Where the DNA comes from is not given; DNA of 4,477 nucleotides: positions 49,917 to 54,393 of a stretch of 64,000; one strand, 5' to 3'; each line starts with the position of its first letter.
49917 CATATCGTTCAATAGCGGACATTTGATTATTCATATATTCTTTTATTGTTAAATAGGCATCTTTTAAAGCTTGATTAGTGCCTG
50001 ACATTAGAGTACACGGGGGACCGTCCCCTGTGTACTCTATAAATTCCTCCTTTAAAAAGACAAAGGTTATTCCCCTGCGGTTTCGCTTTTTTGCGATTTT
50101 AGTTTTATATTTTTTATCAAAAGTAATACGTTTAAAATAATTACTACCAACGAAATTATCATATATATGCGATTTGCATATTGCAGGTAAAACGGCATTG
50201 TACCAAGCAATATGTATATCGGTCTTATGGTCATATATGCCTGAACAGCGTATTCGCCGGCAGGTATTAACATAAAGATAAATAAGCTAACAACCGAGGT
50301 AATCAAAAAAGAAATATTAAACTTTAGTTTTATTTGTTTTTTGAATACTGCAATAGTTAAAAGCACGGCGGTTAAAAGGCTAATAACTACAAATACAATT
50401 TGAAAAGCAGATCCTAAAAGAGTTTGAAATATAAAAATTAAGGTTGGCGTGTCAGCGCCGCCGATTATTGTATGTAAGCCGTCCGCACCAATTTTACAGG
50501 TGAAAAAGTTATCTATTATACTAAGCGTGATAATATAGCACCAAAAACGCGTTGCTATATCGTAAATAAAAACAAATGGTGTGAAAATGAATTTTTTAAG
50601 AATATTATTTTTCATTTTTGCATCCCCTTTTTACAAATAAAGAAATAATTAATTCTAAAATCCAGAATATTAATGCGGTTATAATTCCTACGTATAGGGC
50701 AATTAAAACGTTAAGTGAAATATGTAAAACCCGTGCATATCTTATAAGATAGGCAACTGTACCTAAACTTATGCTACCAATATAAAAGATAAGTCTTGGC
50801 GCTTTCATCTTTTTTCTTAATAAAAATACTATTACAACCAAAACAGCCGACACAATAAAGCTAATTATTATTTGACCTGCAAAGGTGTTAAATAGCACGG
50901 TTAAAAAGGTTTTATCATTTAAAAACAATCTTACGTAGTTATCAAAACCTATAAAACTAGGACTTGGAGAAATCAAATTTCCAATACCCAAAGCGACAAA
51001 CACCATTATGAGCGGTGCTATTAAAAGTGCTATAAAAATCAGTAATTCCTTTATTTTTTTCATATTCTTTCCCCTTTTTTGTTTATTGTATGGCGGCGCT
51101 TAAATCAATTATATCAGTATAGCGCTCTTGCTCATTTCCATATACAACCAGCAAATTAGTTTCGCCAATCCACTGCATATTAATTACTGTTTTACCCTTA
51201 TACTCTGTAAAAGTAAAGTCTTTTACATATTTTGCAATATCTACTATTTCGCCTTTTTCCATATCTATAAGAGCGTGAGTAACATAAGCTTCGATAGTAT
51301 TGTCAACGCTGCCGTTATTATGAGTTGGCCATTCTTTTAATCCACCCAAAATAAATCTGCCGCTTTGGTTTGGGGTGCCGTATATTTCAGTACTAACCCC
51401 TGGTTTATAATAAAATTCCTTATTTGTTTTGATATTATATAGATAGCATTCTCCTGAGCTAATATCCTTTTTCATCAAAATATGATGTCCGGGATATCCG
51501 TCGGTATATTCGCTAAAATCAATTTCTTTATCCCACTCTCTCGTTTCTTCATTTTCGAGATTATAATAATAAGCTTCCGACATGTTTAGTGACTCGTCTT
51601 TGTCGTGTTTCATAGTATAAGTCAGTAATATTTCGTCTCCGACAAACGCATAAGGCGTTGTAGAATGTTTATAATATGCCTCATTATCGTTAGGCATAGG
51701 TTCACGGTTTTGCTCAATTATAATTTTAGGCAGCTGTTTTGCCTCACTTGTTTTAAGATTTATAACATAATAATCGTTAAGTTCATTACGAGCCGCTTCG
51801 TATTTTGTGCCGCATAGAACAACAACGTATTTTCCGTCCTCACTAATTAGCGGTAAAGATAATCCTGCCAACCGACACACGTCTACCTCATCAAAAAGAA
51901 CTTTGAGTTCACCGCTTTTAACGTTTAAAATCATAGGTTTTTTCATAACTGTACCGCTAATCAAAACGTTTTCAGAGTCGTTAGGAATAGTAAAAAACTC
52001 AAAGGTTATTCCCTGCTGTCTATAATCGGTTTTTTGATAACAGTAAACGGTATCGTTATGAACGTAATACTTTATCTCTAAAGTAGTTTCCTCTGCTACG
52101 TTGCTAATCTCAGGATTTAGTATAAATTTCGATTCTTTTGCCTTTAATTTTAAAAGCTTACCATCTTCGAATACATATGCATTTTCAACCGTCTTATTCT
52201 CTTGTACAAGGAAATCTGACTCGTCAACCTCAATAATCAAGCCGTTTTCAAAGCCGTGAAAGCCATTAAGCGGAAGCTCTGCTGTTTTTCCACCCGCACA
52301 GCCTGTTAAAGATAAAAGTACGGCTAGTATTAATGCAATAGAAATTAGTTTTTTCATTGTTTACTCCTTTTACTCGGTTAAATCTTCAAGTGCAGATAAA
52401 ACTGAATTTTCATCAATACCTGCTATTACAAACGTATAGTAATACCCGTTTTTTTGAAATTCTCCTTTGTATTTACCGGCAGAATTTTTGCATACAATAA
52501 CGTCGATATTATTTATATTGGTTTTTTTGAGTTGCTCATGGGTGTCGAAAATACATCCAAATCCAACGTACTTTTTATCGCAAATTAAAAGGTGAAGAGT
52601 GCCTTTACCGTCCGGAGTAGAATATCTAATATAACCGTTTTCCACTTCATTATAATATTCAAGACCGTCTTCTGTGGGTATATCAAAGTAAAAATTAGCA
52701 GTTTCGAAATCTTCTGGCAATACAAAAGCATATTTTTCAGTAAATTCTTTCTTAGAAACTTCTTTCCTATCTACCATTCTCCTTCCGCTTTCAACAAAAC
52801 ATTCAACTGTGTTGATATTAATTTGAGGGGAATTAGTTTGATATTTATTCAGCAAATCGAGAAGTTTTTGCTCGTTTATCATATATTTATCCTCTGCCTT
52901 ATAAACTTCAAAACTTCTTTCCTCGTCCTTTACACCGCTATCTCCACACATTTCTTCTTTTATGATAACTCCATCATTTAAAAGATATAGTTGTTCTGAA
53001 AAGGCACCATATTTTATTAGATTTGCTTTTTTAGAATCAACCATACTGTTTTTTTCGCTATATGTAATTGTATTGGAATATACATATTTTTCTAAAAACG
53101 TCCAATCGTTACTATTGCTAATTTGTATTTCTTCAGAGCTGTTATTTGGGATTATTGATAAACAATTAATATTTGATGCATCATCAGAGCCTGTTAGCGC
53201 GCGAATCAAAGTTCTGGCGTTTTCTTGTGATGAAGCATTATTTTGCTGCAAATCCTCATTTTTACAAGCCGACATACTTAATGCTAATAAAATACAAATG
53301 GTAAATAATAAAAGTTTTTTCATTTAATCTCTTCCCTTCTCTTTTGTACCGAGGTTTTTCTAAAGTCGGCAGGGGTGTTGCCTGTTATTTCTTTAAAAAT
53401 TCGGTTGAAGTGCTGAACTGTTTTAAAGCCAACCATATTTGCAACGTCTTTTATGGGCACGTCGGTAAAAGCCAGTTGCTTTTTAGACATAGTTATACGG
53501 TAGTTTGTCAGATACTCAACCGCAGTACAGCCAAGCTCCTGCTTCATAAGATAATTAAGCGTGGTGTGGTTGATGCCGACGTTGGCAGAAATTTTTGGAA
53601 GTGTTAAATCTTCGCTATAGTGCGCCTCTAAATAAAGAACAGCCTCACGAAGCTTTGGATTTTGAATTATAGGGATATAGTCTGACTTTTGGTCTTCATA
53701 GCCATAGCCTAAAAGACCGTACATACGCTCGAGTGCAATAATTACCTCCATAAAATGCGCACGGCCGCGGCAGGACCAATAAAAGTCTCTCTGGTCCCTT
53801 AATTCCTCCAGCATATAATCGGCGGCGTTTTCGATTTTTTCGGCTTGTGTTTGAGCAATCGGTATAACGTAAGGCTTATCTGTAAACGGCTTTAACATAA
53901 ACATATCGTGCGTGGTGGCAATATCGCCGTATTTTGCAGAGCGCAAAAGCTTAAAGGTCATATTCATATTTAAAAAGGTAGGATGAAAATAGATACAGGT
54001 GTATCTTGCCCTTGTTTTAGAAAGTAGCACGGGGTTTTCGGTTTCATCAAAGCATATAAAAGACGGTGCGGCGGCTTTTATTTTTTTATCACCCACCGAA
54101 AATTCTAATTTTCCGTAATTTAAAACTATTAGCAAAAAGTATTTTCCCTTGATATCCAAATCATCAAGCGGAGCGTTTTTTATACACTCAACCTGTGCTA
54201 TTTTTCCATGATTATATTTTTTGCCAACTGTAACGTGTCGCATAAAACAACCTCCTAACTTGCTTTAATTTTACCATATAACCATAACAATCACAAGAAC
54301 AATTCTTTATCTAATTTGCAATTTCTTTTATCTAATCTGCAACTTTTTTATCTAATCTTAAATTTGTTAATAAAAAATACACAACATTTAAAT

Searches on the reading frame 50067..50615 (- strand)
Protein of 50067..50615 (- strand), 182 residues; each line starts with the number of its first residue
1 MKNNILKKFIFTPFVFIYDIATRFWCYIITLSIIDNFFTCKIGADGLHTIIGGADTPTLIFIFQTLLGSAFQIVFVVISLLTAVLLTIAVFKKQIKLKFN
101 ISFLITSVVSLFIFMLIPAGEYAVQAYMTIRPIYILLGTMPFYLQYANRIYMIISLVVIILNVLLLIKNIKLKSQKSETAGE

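Call 7: search_protein_families(library=pfam, max_evalue=0.01, proteins=[window:50067-50615:-])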
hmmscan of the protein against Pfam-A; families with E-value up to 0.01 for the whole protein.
window:50067-50615:- (182 aa): 0 families

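Call 37: find_homologous_proteins(query=window:50067-50615:-, max_evalue=0.00001)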
Query window:50067-50615:- (182 aa): 7 proteins with E <= 0.00001 among 307 candidates.
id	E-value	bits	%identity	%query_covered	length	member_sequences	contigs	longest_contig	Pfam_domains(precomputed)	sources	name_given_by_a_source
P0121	2.2e-95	336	93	99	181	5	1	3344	-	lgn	-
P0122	3.2e-85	303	86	99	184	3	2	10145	-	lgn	-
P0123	3.2e-57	211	65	100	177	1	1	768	-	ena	-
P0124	2.2e-56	209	66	100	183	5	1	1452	-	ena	-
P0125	2.4e-52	196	62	100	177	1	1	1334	-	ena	-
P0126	1.4e-39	154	54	100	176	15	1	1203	-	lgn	-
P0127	6.0e-24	103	40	99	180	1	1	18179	-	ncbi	-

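Call 39: find_encoding_contigs(protein=P0122, flank=10000, max_places=4)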
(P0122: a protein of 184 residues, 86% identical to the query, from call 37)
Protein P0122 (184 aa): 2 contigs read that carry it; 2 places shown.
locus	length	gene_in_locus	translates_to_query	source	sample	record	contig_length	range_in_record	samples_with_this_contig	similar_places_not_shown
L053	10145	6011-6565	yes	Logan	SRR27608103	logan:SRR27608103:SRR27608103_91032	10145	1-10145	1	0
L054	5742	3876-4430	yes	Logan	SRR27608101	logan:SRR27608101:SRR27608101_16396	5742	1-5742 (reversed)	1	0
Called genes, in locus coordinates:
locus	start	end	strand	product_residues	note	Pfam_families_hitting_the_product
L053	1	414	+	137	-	?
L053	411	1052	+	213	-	PF00849:PseudoU_synth_2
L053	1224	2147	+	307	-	PF12833:HTH_18, PF00165:HTH_AraC (weak)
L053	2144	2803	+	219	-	-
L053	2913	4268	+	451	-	PF10947:DUF2628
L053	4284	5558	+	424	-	-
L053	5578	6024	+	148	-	-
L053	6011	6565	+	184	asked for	-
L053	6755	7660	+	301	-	-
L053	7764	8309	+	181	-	-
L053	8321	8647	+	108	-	-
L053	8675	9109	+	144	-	-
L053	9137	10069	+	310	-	-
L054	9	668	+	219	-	-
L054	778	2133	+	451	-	PF10947:DUF2628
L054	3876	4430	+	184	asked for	-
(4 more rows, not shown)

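Call 40: find_encoding_contigs(protein=P0121, flank=10000, max_places=4)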
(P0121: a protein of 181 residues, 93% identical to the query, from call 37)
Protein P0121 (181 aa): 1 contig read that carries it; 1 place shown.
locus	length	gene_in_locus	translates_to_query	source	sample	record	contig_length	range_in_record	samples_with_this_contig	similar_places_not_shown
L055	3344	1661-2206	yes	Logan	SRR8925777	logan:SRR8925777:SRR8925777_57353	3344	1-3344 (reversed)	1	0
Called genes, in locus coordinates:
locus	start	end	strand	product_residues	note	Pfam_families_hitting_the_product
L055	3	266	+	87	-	?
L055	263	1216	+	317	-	-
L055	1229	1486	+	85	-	-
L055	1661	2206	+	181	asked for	-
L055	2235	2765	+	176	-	-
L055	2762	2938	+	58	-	-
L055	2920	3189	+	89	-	PF12844:HTH_19 (weak), PF01381:HTH_3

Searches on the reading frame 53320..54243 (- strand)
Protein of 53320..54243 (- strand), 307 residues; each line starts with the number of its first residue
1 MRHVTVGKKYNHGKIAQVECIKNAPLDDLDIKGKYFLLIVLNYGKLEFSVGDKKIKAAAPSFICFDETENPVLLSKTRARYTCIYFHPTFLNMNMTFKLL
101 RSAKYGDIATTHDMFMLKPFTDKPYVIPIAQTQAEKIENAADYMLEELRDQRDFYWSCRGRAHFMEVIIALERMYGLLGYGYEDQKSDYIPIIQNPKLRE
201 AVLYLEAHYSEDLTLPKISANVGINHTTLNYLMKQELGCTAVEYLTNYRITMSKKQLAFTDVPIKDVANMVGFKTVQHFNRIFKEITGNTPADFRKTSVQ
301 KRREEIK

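Call 8: search_protein_families(library=pfam, max_evalue=0.01, proteins=[window:53320-54243:-])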
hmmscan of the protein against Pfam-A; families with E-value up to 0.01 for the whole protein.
window:53320-54243:- (307 aa): 2 families
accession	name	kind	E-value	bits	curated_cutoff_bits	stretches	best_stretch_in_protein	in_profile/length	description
PF12833.13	HTH_18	-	2.1e-20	73.2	33.6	1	219-296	2-79/80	Helix-turn-helix domain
PF00165.29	HTH_AraC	-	1.8e-14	53.9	26.6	2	260-296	7-42/42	Bacterial regulatory helix-turn-helix proteins, AraC family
